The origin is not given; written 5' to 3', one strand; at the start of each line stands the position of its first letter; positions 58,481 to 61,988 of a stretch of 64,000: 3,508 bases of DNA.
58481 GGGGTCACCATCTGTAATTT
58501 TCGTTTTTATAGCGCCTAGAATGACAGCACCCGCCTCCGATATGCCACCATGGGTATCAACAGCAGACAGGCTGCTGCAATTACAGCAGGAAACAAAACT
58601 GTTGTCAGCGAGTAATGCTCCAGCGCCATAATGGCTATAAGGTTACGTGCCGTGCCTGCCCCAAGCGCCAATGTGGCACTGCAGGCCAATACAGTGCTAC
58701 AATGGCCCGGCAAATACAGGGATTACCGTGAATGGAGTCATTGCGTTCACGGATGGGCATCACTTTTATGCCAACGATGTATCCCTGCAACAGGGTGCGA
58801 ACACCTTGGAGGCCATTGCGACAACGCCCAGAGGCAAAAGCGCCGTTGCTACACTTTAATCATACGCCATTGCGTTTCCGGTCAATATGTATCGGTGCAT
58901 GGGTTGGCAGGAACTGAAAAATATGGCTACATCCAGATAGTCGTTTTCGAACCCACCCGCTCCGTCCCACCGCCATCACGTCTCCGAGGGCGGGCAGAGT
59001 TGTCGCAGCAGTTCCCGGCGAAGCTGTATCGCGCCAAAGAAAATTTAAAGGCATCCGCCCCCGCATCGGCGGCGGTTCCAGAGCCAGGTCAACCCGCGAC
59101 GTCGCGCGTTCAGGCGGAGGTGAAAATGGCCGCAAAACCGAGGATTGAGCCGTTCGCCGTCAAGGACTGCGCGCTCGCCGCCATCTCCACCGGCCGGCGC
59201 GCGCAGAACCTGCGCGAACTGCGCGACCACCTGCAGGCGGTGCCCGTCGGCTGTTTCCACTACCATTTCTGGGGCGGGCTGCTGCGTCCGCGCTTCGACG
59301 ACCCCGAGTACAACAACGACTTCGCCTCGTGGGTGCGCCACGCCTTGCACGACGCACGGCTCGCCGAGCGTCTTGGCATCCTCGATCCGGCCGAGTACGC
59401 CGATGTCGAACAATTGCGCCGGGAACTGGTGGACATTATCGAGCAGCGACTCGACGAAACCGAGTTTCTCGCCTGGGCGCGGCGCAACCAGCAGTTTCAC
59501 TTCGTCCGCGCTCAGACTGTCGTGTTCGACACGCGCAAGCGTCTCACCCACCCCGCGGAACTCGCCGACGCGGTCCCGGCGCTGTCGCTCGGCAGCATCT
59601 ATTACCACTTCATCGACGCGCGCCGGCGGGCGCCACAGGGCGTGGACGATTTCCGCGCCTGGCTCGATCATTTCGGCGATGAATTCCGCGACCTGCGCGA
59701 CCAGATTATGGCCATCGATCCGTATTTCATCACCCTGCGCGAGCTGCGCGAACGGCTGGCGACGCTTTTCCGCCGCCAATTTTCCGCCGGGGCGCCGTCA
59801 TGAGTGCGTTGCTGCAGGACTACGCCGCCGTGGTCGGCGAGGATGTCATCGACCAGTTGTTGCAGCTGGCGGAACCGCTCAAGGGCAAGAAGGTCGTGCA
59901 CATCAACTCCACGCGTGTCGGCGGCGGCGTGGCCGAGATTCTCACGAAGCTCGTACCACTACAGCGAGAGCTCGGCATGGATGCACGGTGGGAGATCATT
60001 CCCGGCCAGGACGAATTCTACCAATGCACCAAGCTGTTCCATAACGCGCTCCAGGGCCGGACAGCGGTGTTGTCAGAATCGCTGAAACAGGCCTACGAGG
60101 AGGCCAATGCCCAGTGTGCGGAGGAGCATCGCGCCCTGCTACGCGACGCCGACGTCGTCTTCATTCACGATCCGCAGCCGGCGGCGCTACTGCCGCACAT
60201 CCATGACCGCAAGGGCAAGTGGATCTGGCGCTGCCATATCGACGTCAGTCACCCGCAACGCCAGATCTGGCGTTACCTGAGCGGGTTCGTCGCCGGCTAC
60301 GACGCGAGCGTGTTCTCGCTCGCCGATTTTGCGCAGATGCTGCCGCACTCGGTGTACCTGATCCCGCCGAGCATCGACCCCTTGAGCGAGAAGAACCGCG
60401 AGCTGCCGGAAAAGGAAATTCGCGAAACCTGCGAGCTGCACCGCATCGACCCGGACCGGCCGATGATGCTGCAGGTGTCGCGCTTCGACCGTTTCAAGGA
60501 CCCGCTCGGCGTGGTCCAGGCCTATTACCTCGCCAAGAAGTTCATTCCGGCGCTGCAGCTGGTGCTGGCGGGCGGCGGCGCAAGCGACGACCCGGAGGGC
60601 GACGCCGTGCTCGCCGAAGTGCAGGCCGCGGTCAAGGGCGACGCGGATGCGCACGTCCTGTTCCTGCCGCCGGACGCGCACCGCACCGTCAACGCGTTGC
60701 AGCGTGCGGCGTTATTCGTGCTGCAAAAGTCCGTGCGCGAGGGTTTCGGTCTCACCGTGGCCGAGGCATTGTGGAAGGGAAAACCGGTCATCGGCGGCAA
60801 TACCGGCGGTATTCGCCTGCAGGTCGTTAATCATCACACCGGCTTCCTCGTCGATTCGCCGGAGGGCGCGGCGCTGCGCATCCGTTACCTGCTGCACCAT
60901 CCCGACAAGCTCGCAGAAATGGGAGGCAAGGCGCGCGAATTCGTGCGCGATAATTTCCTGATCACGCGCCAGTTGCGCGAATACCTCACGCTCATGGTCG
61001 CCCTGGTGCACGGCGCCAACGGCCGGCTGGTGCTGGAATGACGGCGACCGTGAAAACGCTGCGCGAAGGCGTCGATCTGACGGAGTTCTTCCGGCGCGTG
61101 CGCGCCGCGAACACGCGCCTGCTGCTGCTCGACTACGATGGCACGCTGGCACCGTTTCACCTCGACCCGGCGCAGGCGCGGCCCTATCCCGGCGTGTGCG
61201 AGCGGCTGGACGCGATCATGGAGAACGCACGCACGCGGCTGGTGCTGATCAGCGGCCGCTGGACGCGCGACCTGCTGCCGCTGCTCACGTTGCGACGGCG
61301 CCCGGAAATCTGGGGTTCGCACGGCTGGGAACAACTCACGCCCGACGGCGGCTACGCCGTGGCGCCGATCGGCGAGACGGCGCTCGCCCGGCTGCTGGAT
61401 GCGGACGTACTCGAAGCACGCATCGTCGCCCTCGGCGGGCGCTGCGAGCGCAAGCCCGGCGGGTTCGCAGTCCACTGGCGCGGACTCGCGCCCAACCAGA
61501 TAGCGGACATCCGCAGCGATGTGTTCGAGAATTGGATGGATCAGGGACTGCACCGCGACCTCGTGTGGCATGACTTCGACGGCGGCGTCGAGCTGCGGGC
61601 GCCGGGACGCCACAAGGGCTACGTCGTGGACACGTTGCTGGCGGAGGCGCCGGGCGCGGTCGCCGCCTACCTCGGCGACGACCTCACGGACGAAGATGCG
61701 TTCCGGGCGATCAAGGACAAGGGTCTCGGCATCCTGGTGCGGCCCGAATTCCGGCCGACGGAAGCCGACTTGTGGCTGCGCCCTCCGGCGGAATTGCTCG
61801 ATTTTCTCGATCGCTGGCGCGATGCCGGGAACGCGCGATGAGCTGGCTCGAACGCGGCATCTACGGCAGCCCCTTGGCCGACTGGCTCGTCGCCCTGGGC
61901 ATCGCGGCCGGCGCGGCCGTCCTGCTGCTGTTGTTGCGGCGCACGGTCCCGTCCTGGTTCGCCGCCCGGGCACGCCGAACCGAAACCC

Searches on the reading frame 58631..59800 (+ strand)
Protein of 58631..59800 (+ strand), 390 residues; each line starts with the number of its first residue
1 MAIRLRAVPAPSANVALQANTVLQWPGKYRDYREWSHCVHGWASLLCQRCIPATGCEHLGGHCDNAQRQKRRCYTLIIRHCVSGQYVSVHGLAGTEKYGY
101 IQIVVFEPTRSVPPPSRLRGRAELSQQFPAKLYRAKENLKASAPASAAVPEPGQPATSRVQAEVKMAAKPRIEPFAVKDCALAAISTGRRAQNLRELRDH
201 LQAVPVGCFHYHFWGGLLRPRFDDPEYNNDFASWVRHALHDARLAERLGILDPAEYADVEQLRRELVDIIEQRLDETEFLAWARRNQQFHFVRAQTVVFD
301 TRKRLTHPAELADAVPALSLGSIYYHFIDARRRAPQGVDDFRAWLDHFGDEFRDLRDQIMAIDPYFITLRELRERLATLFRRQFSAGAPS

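Call 5: search_protein_families(library=pfam, proteins=[window:58631-59800:+], max_evalue=0.01)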
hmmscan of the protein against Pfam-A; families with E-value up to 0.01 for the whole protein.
window:58631-59800:+ (390 aa): 1 family
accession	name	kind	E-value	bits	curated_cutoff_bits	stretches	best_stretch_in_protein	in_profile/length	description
PF19027.5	DUF5752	-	1.3e-85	286.4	23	1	173-380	2-207/208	Family of unknown function (DUF5752)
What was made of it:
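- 59126..59803 (+): DUF5752 / OrfY-family gene (225 aa), first gene of the module. PF19027 at 286 bits (call 5).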

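Call 6: search_protein_families(library=ncbifam, proteins=[window:58631-59800:+], max_evalue=0.01)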
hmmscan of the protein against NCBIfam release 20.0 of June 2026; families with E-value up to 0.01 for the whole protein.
window:58631-59800:+ (390 aa): 0 families

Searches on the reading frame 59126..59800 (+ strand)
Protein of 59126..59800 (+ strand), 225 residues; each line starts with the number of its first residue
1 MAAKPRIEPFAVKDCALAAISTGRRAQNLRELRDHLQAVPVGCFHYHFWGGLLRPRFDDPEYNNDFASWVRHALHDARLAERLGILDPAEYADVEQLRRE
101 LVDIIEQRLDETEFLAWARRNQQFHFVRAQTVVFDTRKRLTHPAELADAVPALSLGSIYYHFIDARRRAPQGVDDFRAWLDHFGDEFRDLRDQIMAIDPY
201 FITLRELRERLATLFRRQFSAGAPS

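Call 44: search_solved_structures(query=window:59126-59800:+, max_evalue=1)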
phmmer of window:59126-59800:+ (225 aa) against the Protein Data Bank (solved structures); distinct sequences matched with E-value up to 1: 1.
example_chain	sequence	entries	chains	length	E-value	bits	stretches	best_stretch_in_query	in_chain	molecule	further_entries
4cso_A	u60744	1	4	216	1.3e-26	96.7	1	8-217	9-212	ORFY PROTEIN, TRANSCRIPTION FACTOR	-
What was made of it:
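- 59126..59803 (+): Full-length match to PDB 4cso, 'ORFY PROTEIN, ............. FACTOR', E 1.3e-26 (call 44).
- An OrfY-type putative transcription factor sits in the operon (call 44).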

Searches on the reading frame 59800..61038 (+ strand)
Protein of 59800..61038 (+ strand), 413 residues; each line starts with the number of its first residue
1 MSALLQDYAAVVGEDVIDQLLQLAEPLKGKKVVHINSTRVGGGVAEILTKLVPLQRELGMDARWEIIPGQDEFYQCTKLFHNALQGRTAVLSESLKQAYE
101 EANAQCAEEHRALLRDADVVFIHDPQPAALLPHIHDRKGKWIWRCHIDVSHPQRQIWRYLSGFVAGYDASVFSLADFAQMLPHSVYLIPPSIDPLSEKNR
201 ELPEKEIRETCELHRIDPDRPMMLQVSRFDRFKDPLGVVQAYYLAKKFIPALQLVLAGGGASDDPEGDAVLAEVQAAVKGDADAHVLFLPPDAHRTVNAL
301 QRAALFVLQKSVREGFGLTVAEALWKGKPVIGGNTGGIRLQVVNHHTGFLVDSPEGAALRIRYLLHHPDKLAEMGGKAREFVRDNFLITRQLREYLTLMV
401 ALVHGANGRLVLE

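Call 5: search_protein_families(library=pfam, proteins=[window:59800-61038:+], max_evalue=0.01)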
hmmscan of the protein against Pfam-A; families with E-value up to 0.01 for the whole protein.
window:59800-61038:+ (413 aa): 5 families
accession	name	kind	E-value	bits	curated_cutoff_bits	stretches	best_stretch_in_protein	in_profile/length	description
PF21269.3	TreT_GT1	-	3.5e-56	189.3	27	1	34-179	1-144/144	Trehalose synthase, N-terminal domain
PF00534.26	Glycos_transf_1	-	1.7e-21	76.9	26.4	1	214-380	9-171/172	Glycosyl transferases group 1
PF13692.12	Glyco_trans_1_4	-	2.2e-11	44.7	27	1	223-366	4-141/142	Glycosyl transferases group 1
PF20706.3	GT4-conflict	-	8.5e-07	28.7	26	1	219-338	196-316/385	Family 4 Glycosyltransferase in conflict systems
PF13524.12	Glyco_trans_1_2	-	1.2e-05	25.8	25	1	284-396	30-143/144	Glycosyl transferase-like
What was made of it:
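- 59800..61041 (+): TreT-type trehalose glycosyltransferring synthase (GT4, 413 aa). PF21269 TreT_GT1 at 189 bits (call 5).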

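Call 6: search_protein_families(library=ncbifam, proteins=[window:59800-61038:+], max_evalue=0.01)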
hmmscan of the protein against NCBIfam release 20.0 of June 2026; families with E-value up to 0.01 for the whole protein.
window:59800-61038:+ (413 aa): 19 families
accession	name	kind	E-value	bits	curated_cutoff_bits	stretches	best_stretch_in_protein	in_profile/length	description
NF041139.1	TreT_Thcocales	equivalog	8.8e-122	406.8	775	1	5-400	14-410/412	trehalose synthase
TIGR03999.1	thiol_BshA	equivalog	6.5e-16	58.2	273.7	1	208-399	187-370/375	N-acetyl-alpha-D-glucosaminyl L-malate synthase BshA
TIGR03449.1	mycothiol_MshA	equivalog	4.9e-15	55.3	462.5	1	215-382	215-384/406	D-inositol-3-phosphate glycosyltransferase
TIGR02149.1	glgA_Coryne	subfamily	4.2e-14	52.5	302.4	1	208-386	192-374/391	glycogen synthase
TIGR03088.1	stp2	hypoth_equivalog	1.4e-13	50.6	409.05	1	216-399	190-370/374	TIGR03088 family PEP-CTERM/XrtA system glycosyltransferase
NF041876.1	EPS_EpsE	equivalog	3.4e-12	46.3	400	1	253-390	247-384/389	exopolysaccharide biosynthesis GT4 family glycosyltransferase EpsE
TIGR04047.1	MSMEG_0565_glyc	hypoth_equivalog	1.1e-11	44.4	259.85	1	221-335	194-308/373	MSMEG_0565 family glycosyltransferase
NF038295.1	EPS_HpsP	equivalog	4.9e-11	42.2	550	1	206-387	194-372/388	hormogonium polysaccharide biosynthesis glycosyltransferase HpsP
NF038229.1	Glyco4_Geo_Pelo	equivalog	7.7e-11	41.6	400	1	233-403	174-337/338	GPMC system family 4 glycosyltransferase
TIGR02472.1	sucr_P_syn_N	equivalog_domain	3.2e-09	36.1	576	1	177-361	203-398/439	sucrose-phosphate synthase, putative, glycosyltransferase domain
NF012028.0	PRK15484.1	subfamily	4.9e-06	25.9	618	1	214-387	187-363/380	lipopolysaccharide N-acetylglucosaminyltransferase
NF053787.1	GlcN_PG_synth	equivalog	1e-05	24.6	480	1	307-395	265-352/361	N-acetylglucosaminyl phosphatidylglycerol synthase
TIGR02470.1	sucr_synth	equivalog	1.6e-05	23.2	810.4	1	216-356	546-696/784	sucrose synthase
TIGR02095.1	glgA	subfamily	1.7e-05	23.7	328.45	1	204-359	279-431/477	glycogen/starch synthase, ADP-glucose type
NF041010.1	glycosy_Agl16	equivalog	0.00052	19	575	1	284-376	234-326/352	glycosylation protein Agl16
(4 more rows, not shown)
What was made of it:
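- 59800..61041 (+): It scores below the NCBIfam TreT_Thcocales cutoff, 407 against 775 (call 6).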

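Call 40: list_cluster_members(proteins=[window:59800-61038:+, window:61038-61838:+, window:56158-57135:+, window:55724-56149:+, window:61838-62893:+, window:59126-59800:+])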
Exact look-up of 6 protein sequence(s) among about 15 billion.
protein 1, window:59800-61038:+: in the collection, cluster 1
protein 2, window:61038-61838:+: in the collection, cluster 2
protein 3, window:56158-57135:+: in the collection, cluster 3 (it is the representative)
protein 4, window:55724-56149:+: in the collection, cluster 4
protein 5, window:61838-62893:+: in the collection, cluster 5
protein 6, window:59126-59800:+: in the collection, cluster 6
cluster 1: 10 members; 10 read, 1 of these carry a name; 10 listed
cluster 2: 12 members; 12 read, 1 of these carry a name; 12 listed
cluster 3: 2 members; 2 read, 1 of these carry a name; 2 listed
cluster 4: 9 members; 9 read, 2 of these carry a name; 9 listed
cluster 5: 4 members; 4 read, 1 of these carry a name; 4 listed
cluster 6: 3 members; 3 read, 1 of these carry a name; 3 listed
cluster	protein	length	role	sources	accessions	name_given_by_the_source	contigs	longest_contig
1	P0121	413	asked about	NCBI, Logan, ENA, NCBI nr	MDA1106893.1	MAG: glycosyltransferase [Proteobacteria bacterium] | glycosyltransferase [Pseudomonadota bacterium]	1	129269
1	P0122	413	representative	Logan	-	-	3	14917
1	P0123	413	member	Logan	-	-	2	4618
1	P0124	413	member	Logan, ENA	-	-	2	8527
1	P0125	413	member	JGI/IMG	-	-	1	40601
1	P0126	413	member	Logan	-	-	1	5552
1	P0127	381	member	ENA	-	-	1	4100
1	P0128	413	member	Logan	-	-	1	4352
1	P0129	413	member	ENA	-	-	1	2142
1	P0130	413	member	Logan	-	-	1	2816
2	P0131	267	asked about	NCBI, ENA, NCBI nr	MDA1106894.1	MAG: trehalose-phosphatase [Proteobacteria bacterium] | trehalose-phosphatase [Pseudomonadota bacterium]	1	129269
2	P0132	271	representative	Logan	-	-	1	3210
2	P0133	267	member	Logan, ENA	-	-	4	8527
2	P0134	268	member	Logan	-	-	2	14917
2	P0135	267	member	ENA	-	-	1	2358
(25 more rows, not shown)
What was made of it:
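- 59126..59803 (+): NCBI calls the same 225-aa product 'DUF5752 family protein' (call 40).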

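Call 43: search_solved_structures(query=window:59800-61038:+, max_evalue=0.00001, show_alignments=1)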
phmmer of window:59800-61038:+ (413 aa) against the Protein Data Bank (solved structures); distinct sequences matched with E-value up to 0.00001: 14.
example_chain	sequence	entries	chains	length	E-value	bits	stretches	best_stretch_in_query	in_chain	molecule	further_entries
6zj4_AAA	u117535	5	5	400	2.5e-128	431.8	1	5-401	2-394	Trehalose phosphorylase/synthase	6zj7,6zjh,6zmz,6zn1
2x6q_A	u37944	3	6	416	1.6e-112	379.8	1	5-401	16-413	TREHALOSE-SYNTHASE TRET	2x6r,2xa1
2xa2_A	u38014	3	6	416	1.1e-111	377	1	5-401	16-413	TREHALOSE-SYNTHASE TRET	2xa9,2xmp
6kih_A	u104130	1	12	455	5.3e-11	45.4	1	216-386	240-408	Tll1590 protein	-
6n1x_A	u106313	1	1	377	7.2e-09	38.4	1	198-354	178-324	Glycosyltransferase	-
6d9t_A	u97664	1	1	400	8e-09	38.2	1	198-354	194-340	Glycosyl transferase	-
4rbn_A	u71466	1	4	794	8.6e-09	38.1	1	216-359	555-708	Sucrose synthase:Glycosyl transferases group 1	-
2jjm_A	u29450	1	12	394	9e-09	38.1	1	214-403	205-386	GLYCOSYL TRANSFERASE, GROUP 1 FAMILY PROTEIN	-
3mbo_A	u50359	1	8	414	1e-08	37.9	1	214-403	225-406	Glycosyltransferase, group 1 family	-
3c48_A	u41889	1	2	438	2.1e-08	36.8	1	223-383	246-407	Predicted glycosyltransferases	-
3c4q_A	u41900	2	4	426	2.3e-08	36.7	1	223-383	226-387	Predicted glycosyltransferases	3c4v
5d00_A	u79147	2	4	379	1.2e-07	34.3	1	208-386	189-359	N-acetyl-alpha-D-glucosaminyl L-malate synthase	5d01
6tvp_A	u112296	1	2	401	2.4e-07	33.4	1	212-385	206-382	Alpha-maltose-1-phosphate synthase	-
2f9f_A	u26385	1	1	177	8e-07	31.7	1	307-372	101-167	first mannosyl transferase (wbaZ-1)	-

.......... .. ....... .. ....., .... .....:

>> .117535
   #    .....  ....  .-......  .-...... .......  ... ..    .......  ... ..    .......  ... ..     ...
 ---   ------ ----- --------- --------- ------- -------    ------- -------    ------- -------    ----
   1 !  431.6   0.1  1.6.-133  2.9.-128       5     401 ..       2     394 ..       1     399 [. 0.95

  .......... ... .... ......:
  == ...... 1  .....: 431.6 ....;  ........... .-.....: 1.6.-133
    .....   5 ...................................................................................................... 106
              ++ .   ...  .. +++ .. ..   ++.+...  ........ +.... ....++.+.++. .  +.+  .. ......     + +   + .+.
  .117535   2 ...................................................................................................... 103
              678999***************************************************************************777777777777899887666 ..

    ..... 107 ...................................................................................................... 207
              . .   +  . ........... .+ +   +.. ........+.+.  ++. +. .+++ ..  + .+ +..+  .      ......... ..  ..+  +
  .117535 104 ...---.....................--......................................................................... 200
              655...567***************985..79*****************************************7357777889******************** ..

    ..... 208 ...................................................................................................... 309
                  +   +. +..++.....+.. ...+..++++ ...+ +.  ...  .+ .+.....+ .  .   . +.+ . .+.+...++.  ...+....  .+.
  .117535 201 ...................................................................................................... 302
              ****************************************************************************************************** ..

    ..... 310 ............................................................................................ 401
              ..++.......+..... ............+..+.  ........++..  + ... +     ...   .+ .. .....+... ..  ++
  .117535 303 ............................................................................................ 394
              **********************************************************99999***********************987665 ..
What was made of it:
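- Closest known: TreT plus OrfY. Same: The window's first two genes are full-length homologues of PDB entry 6zj4 (deposited as trehalose phosphorylase/synthase) and of T. tenax OrfY (4cso) (calls 43, 44).
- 59800..61041 (+): 431.8 bits to PDB 6zj4 (deposited as 'Trehalose phosphorylase/synthase') and 379.8 bits to PDB 2x6q (deposited as 'TREHALOSE-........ TRET'), both over the full length (call 43).
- On T. tenax-type msc-gt-tpsp trehalose stress operon: The GT4 is a TreT homologue (432 bits to 6zj4) (call 43).
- Checked: Neighbouring genes (calls 5, 6, 43):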

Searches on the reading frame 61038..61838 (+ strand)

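Call 5: search_protein_families(library=pfam, proteins=[window:61038-61838:+], max_evalue=0.01)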
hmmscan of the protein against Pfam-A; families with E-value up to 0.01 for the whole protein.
window:61038-61838:+ (267 aa): 1 family
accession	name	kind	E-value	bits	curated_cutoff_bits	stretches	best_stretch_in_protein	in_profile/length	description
PF02358.22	Trehalose_PPase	-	4.3e-17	62.5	27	1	30-235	1-216/235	Trehalose-phosphatase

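Call 6: search_protein_families(library=ncbifam, proteins=[window:61038-61838:+], max_evalue=0.01)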
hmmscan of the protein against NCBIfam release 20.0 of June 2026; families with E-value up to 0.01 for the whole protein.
window:61038-61838:+ (267 aa): 4 families
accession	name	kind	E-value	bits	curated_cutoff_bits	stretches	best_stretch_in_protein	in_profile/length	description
NF011071.0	PRK14501.1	equivalog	5.5e-29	100.9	634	1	13-260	480-724/729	bifunctional alpha,alpha-trehalose-phosphate synthase (UDP-forming)/trehalose-phosphatase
TIGR00685.1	T6PP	equivalog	1.2e-23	84.3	68.05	1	25-259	2-247/250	trehalose-phosphatase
NF007560.0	PRK10187.1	equivalog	6.1e-14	52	327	1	30-235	18-218/266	trehalose-phosphatase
TIGR01484.1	HAD-SF-IIB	subfamily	1.9e-09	37.9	41.8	1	28-228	1-218/221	HAD-IIB family hydrolase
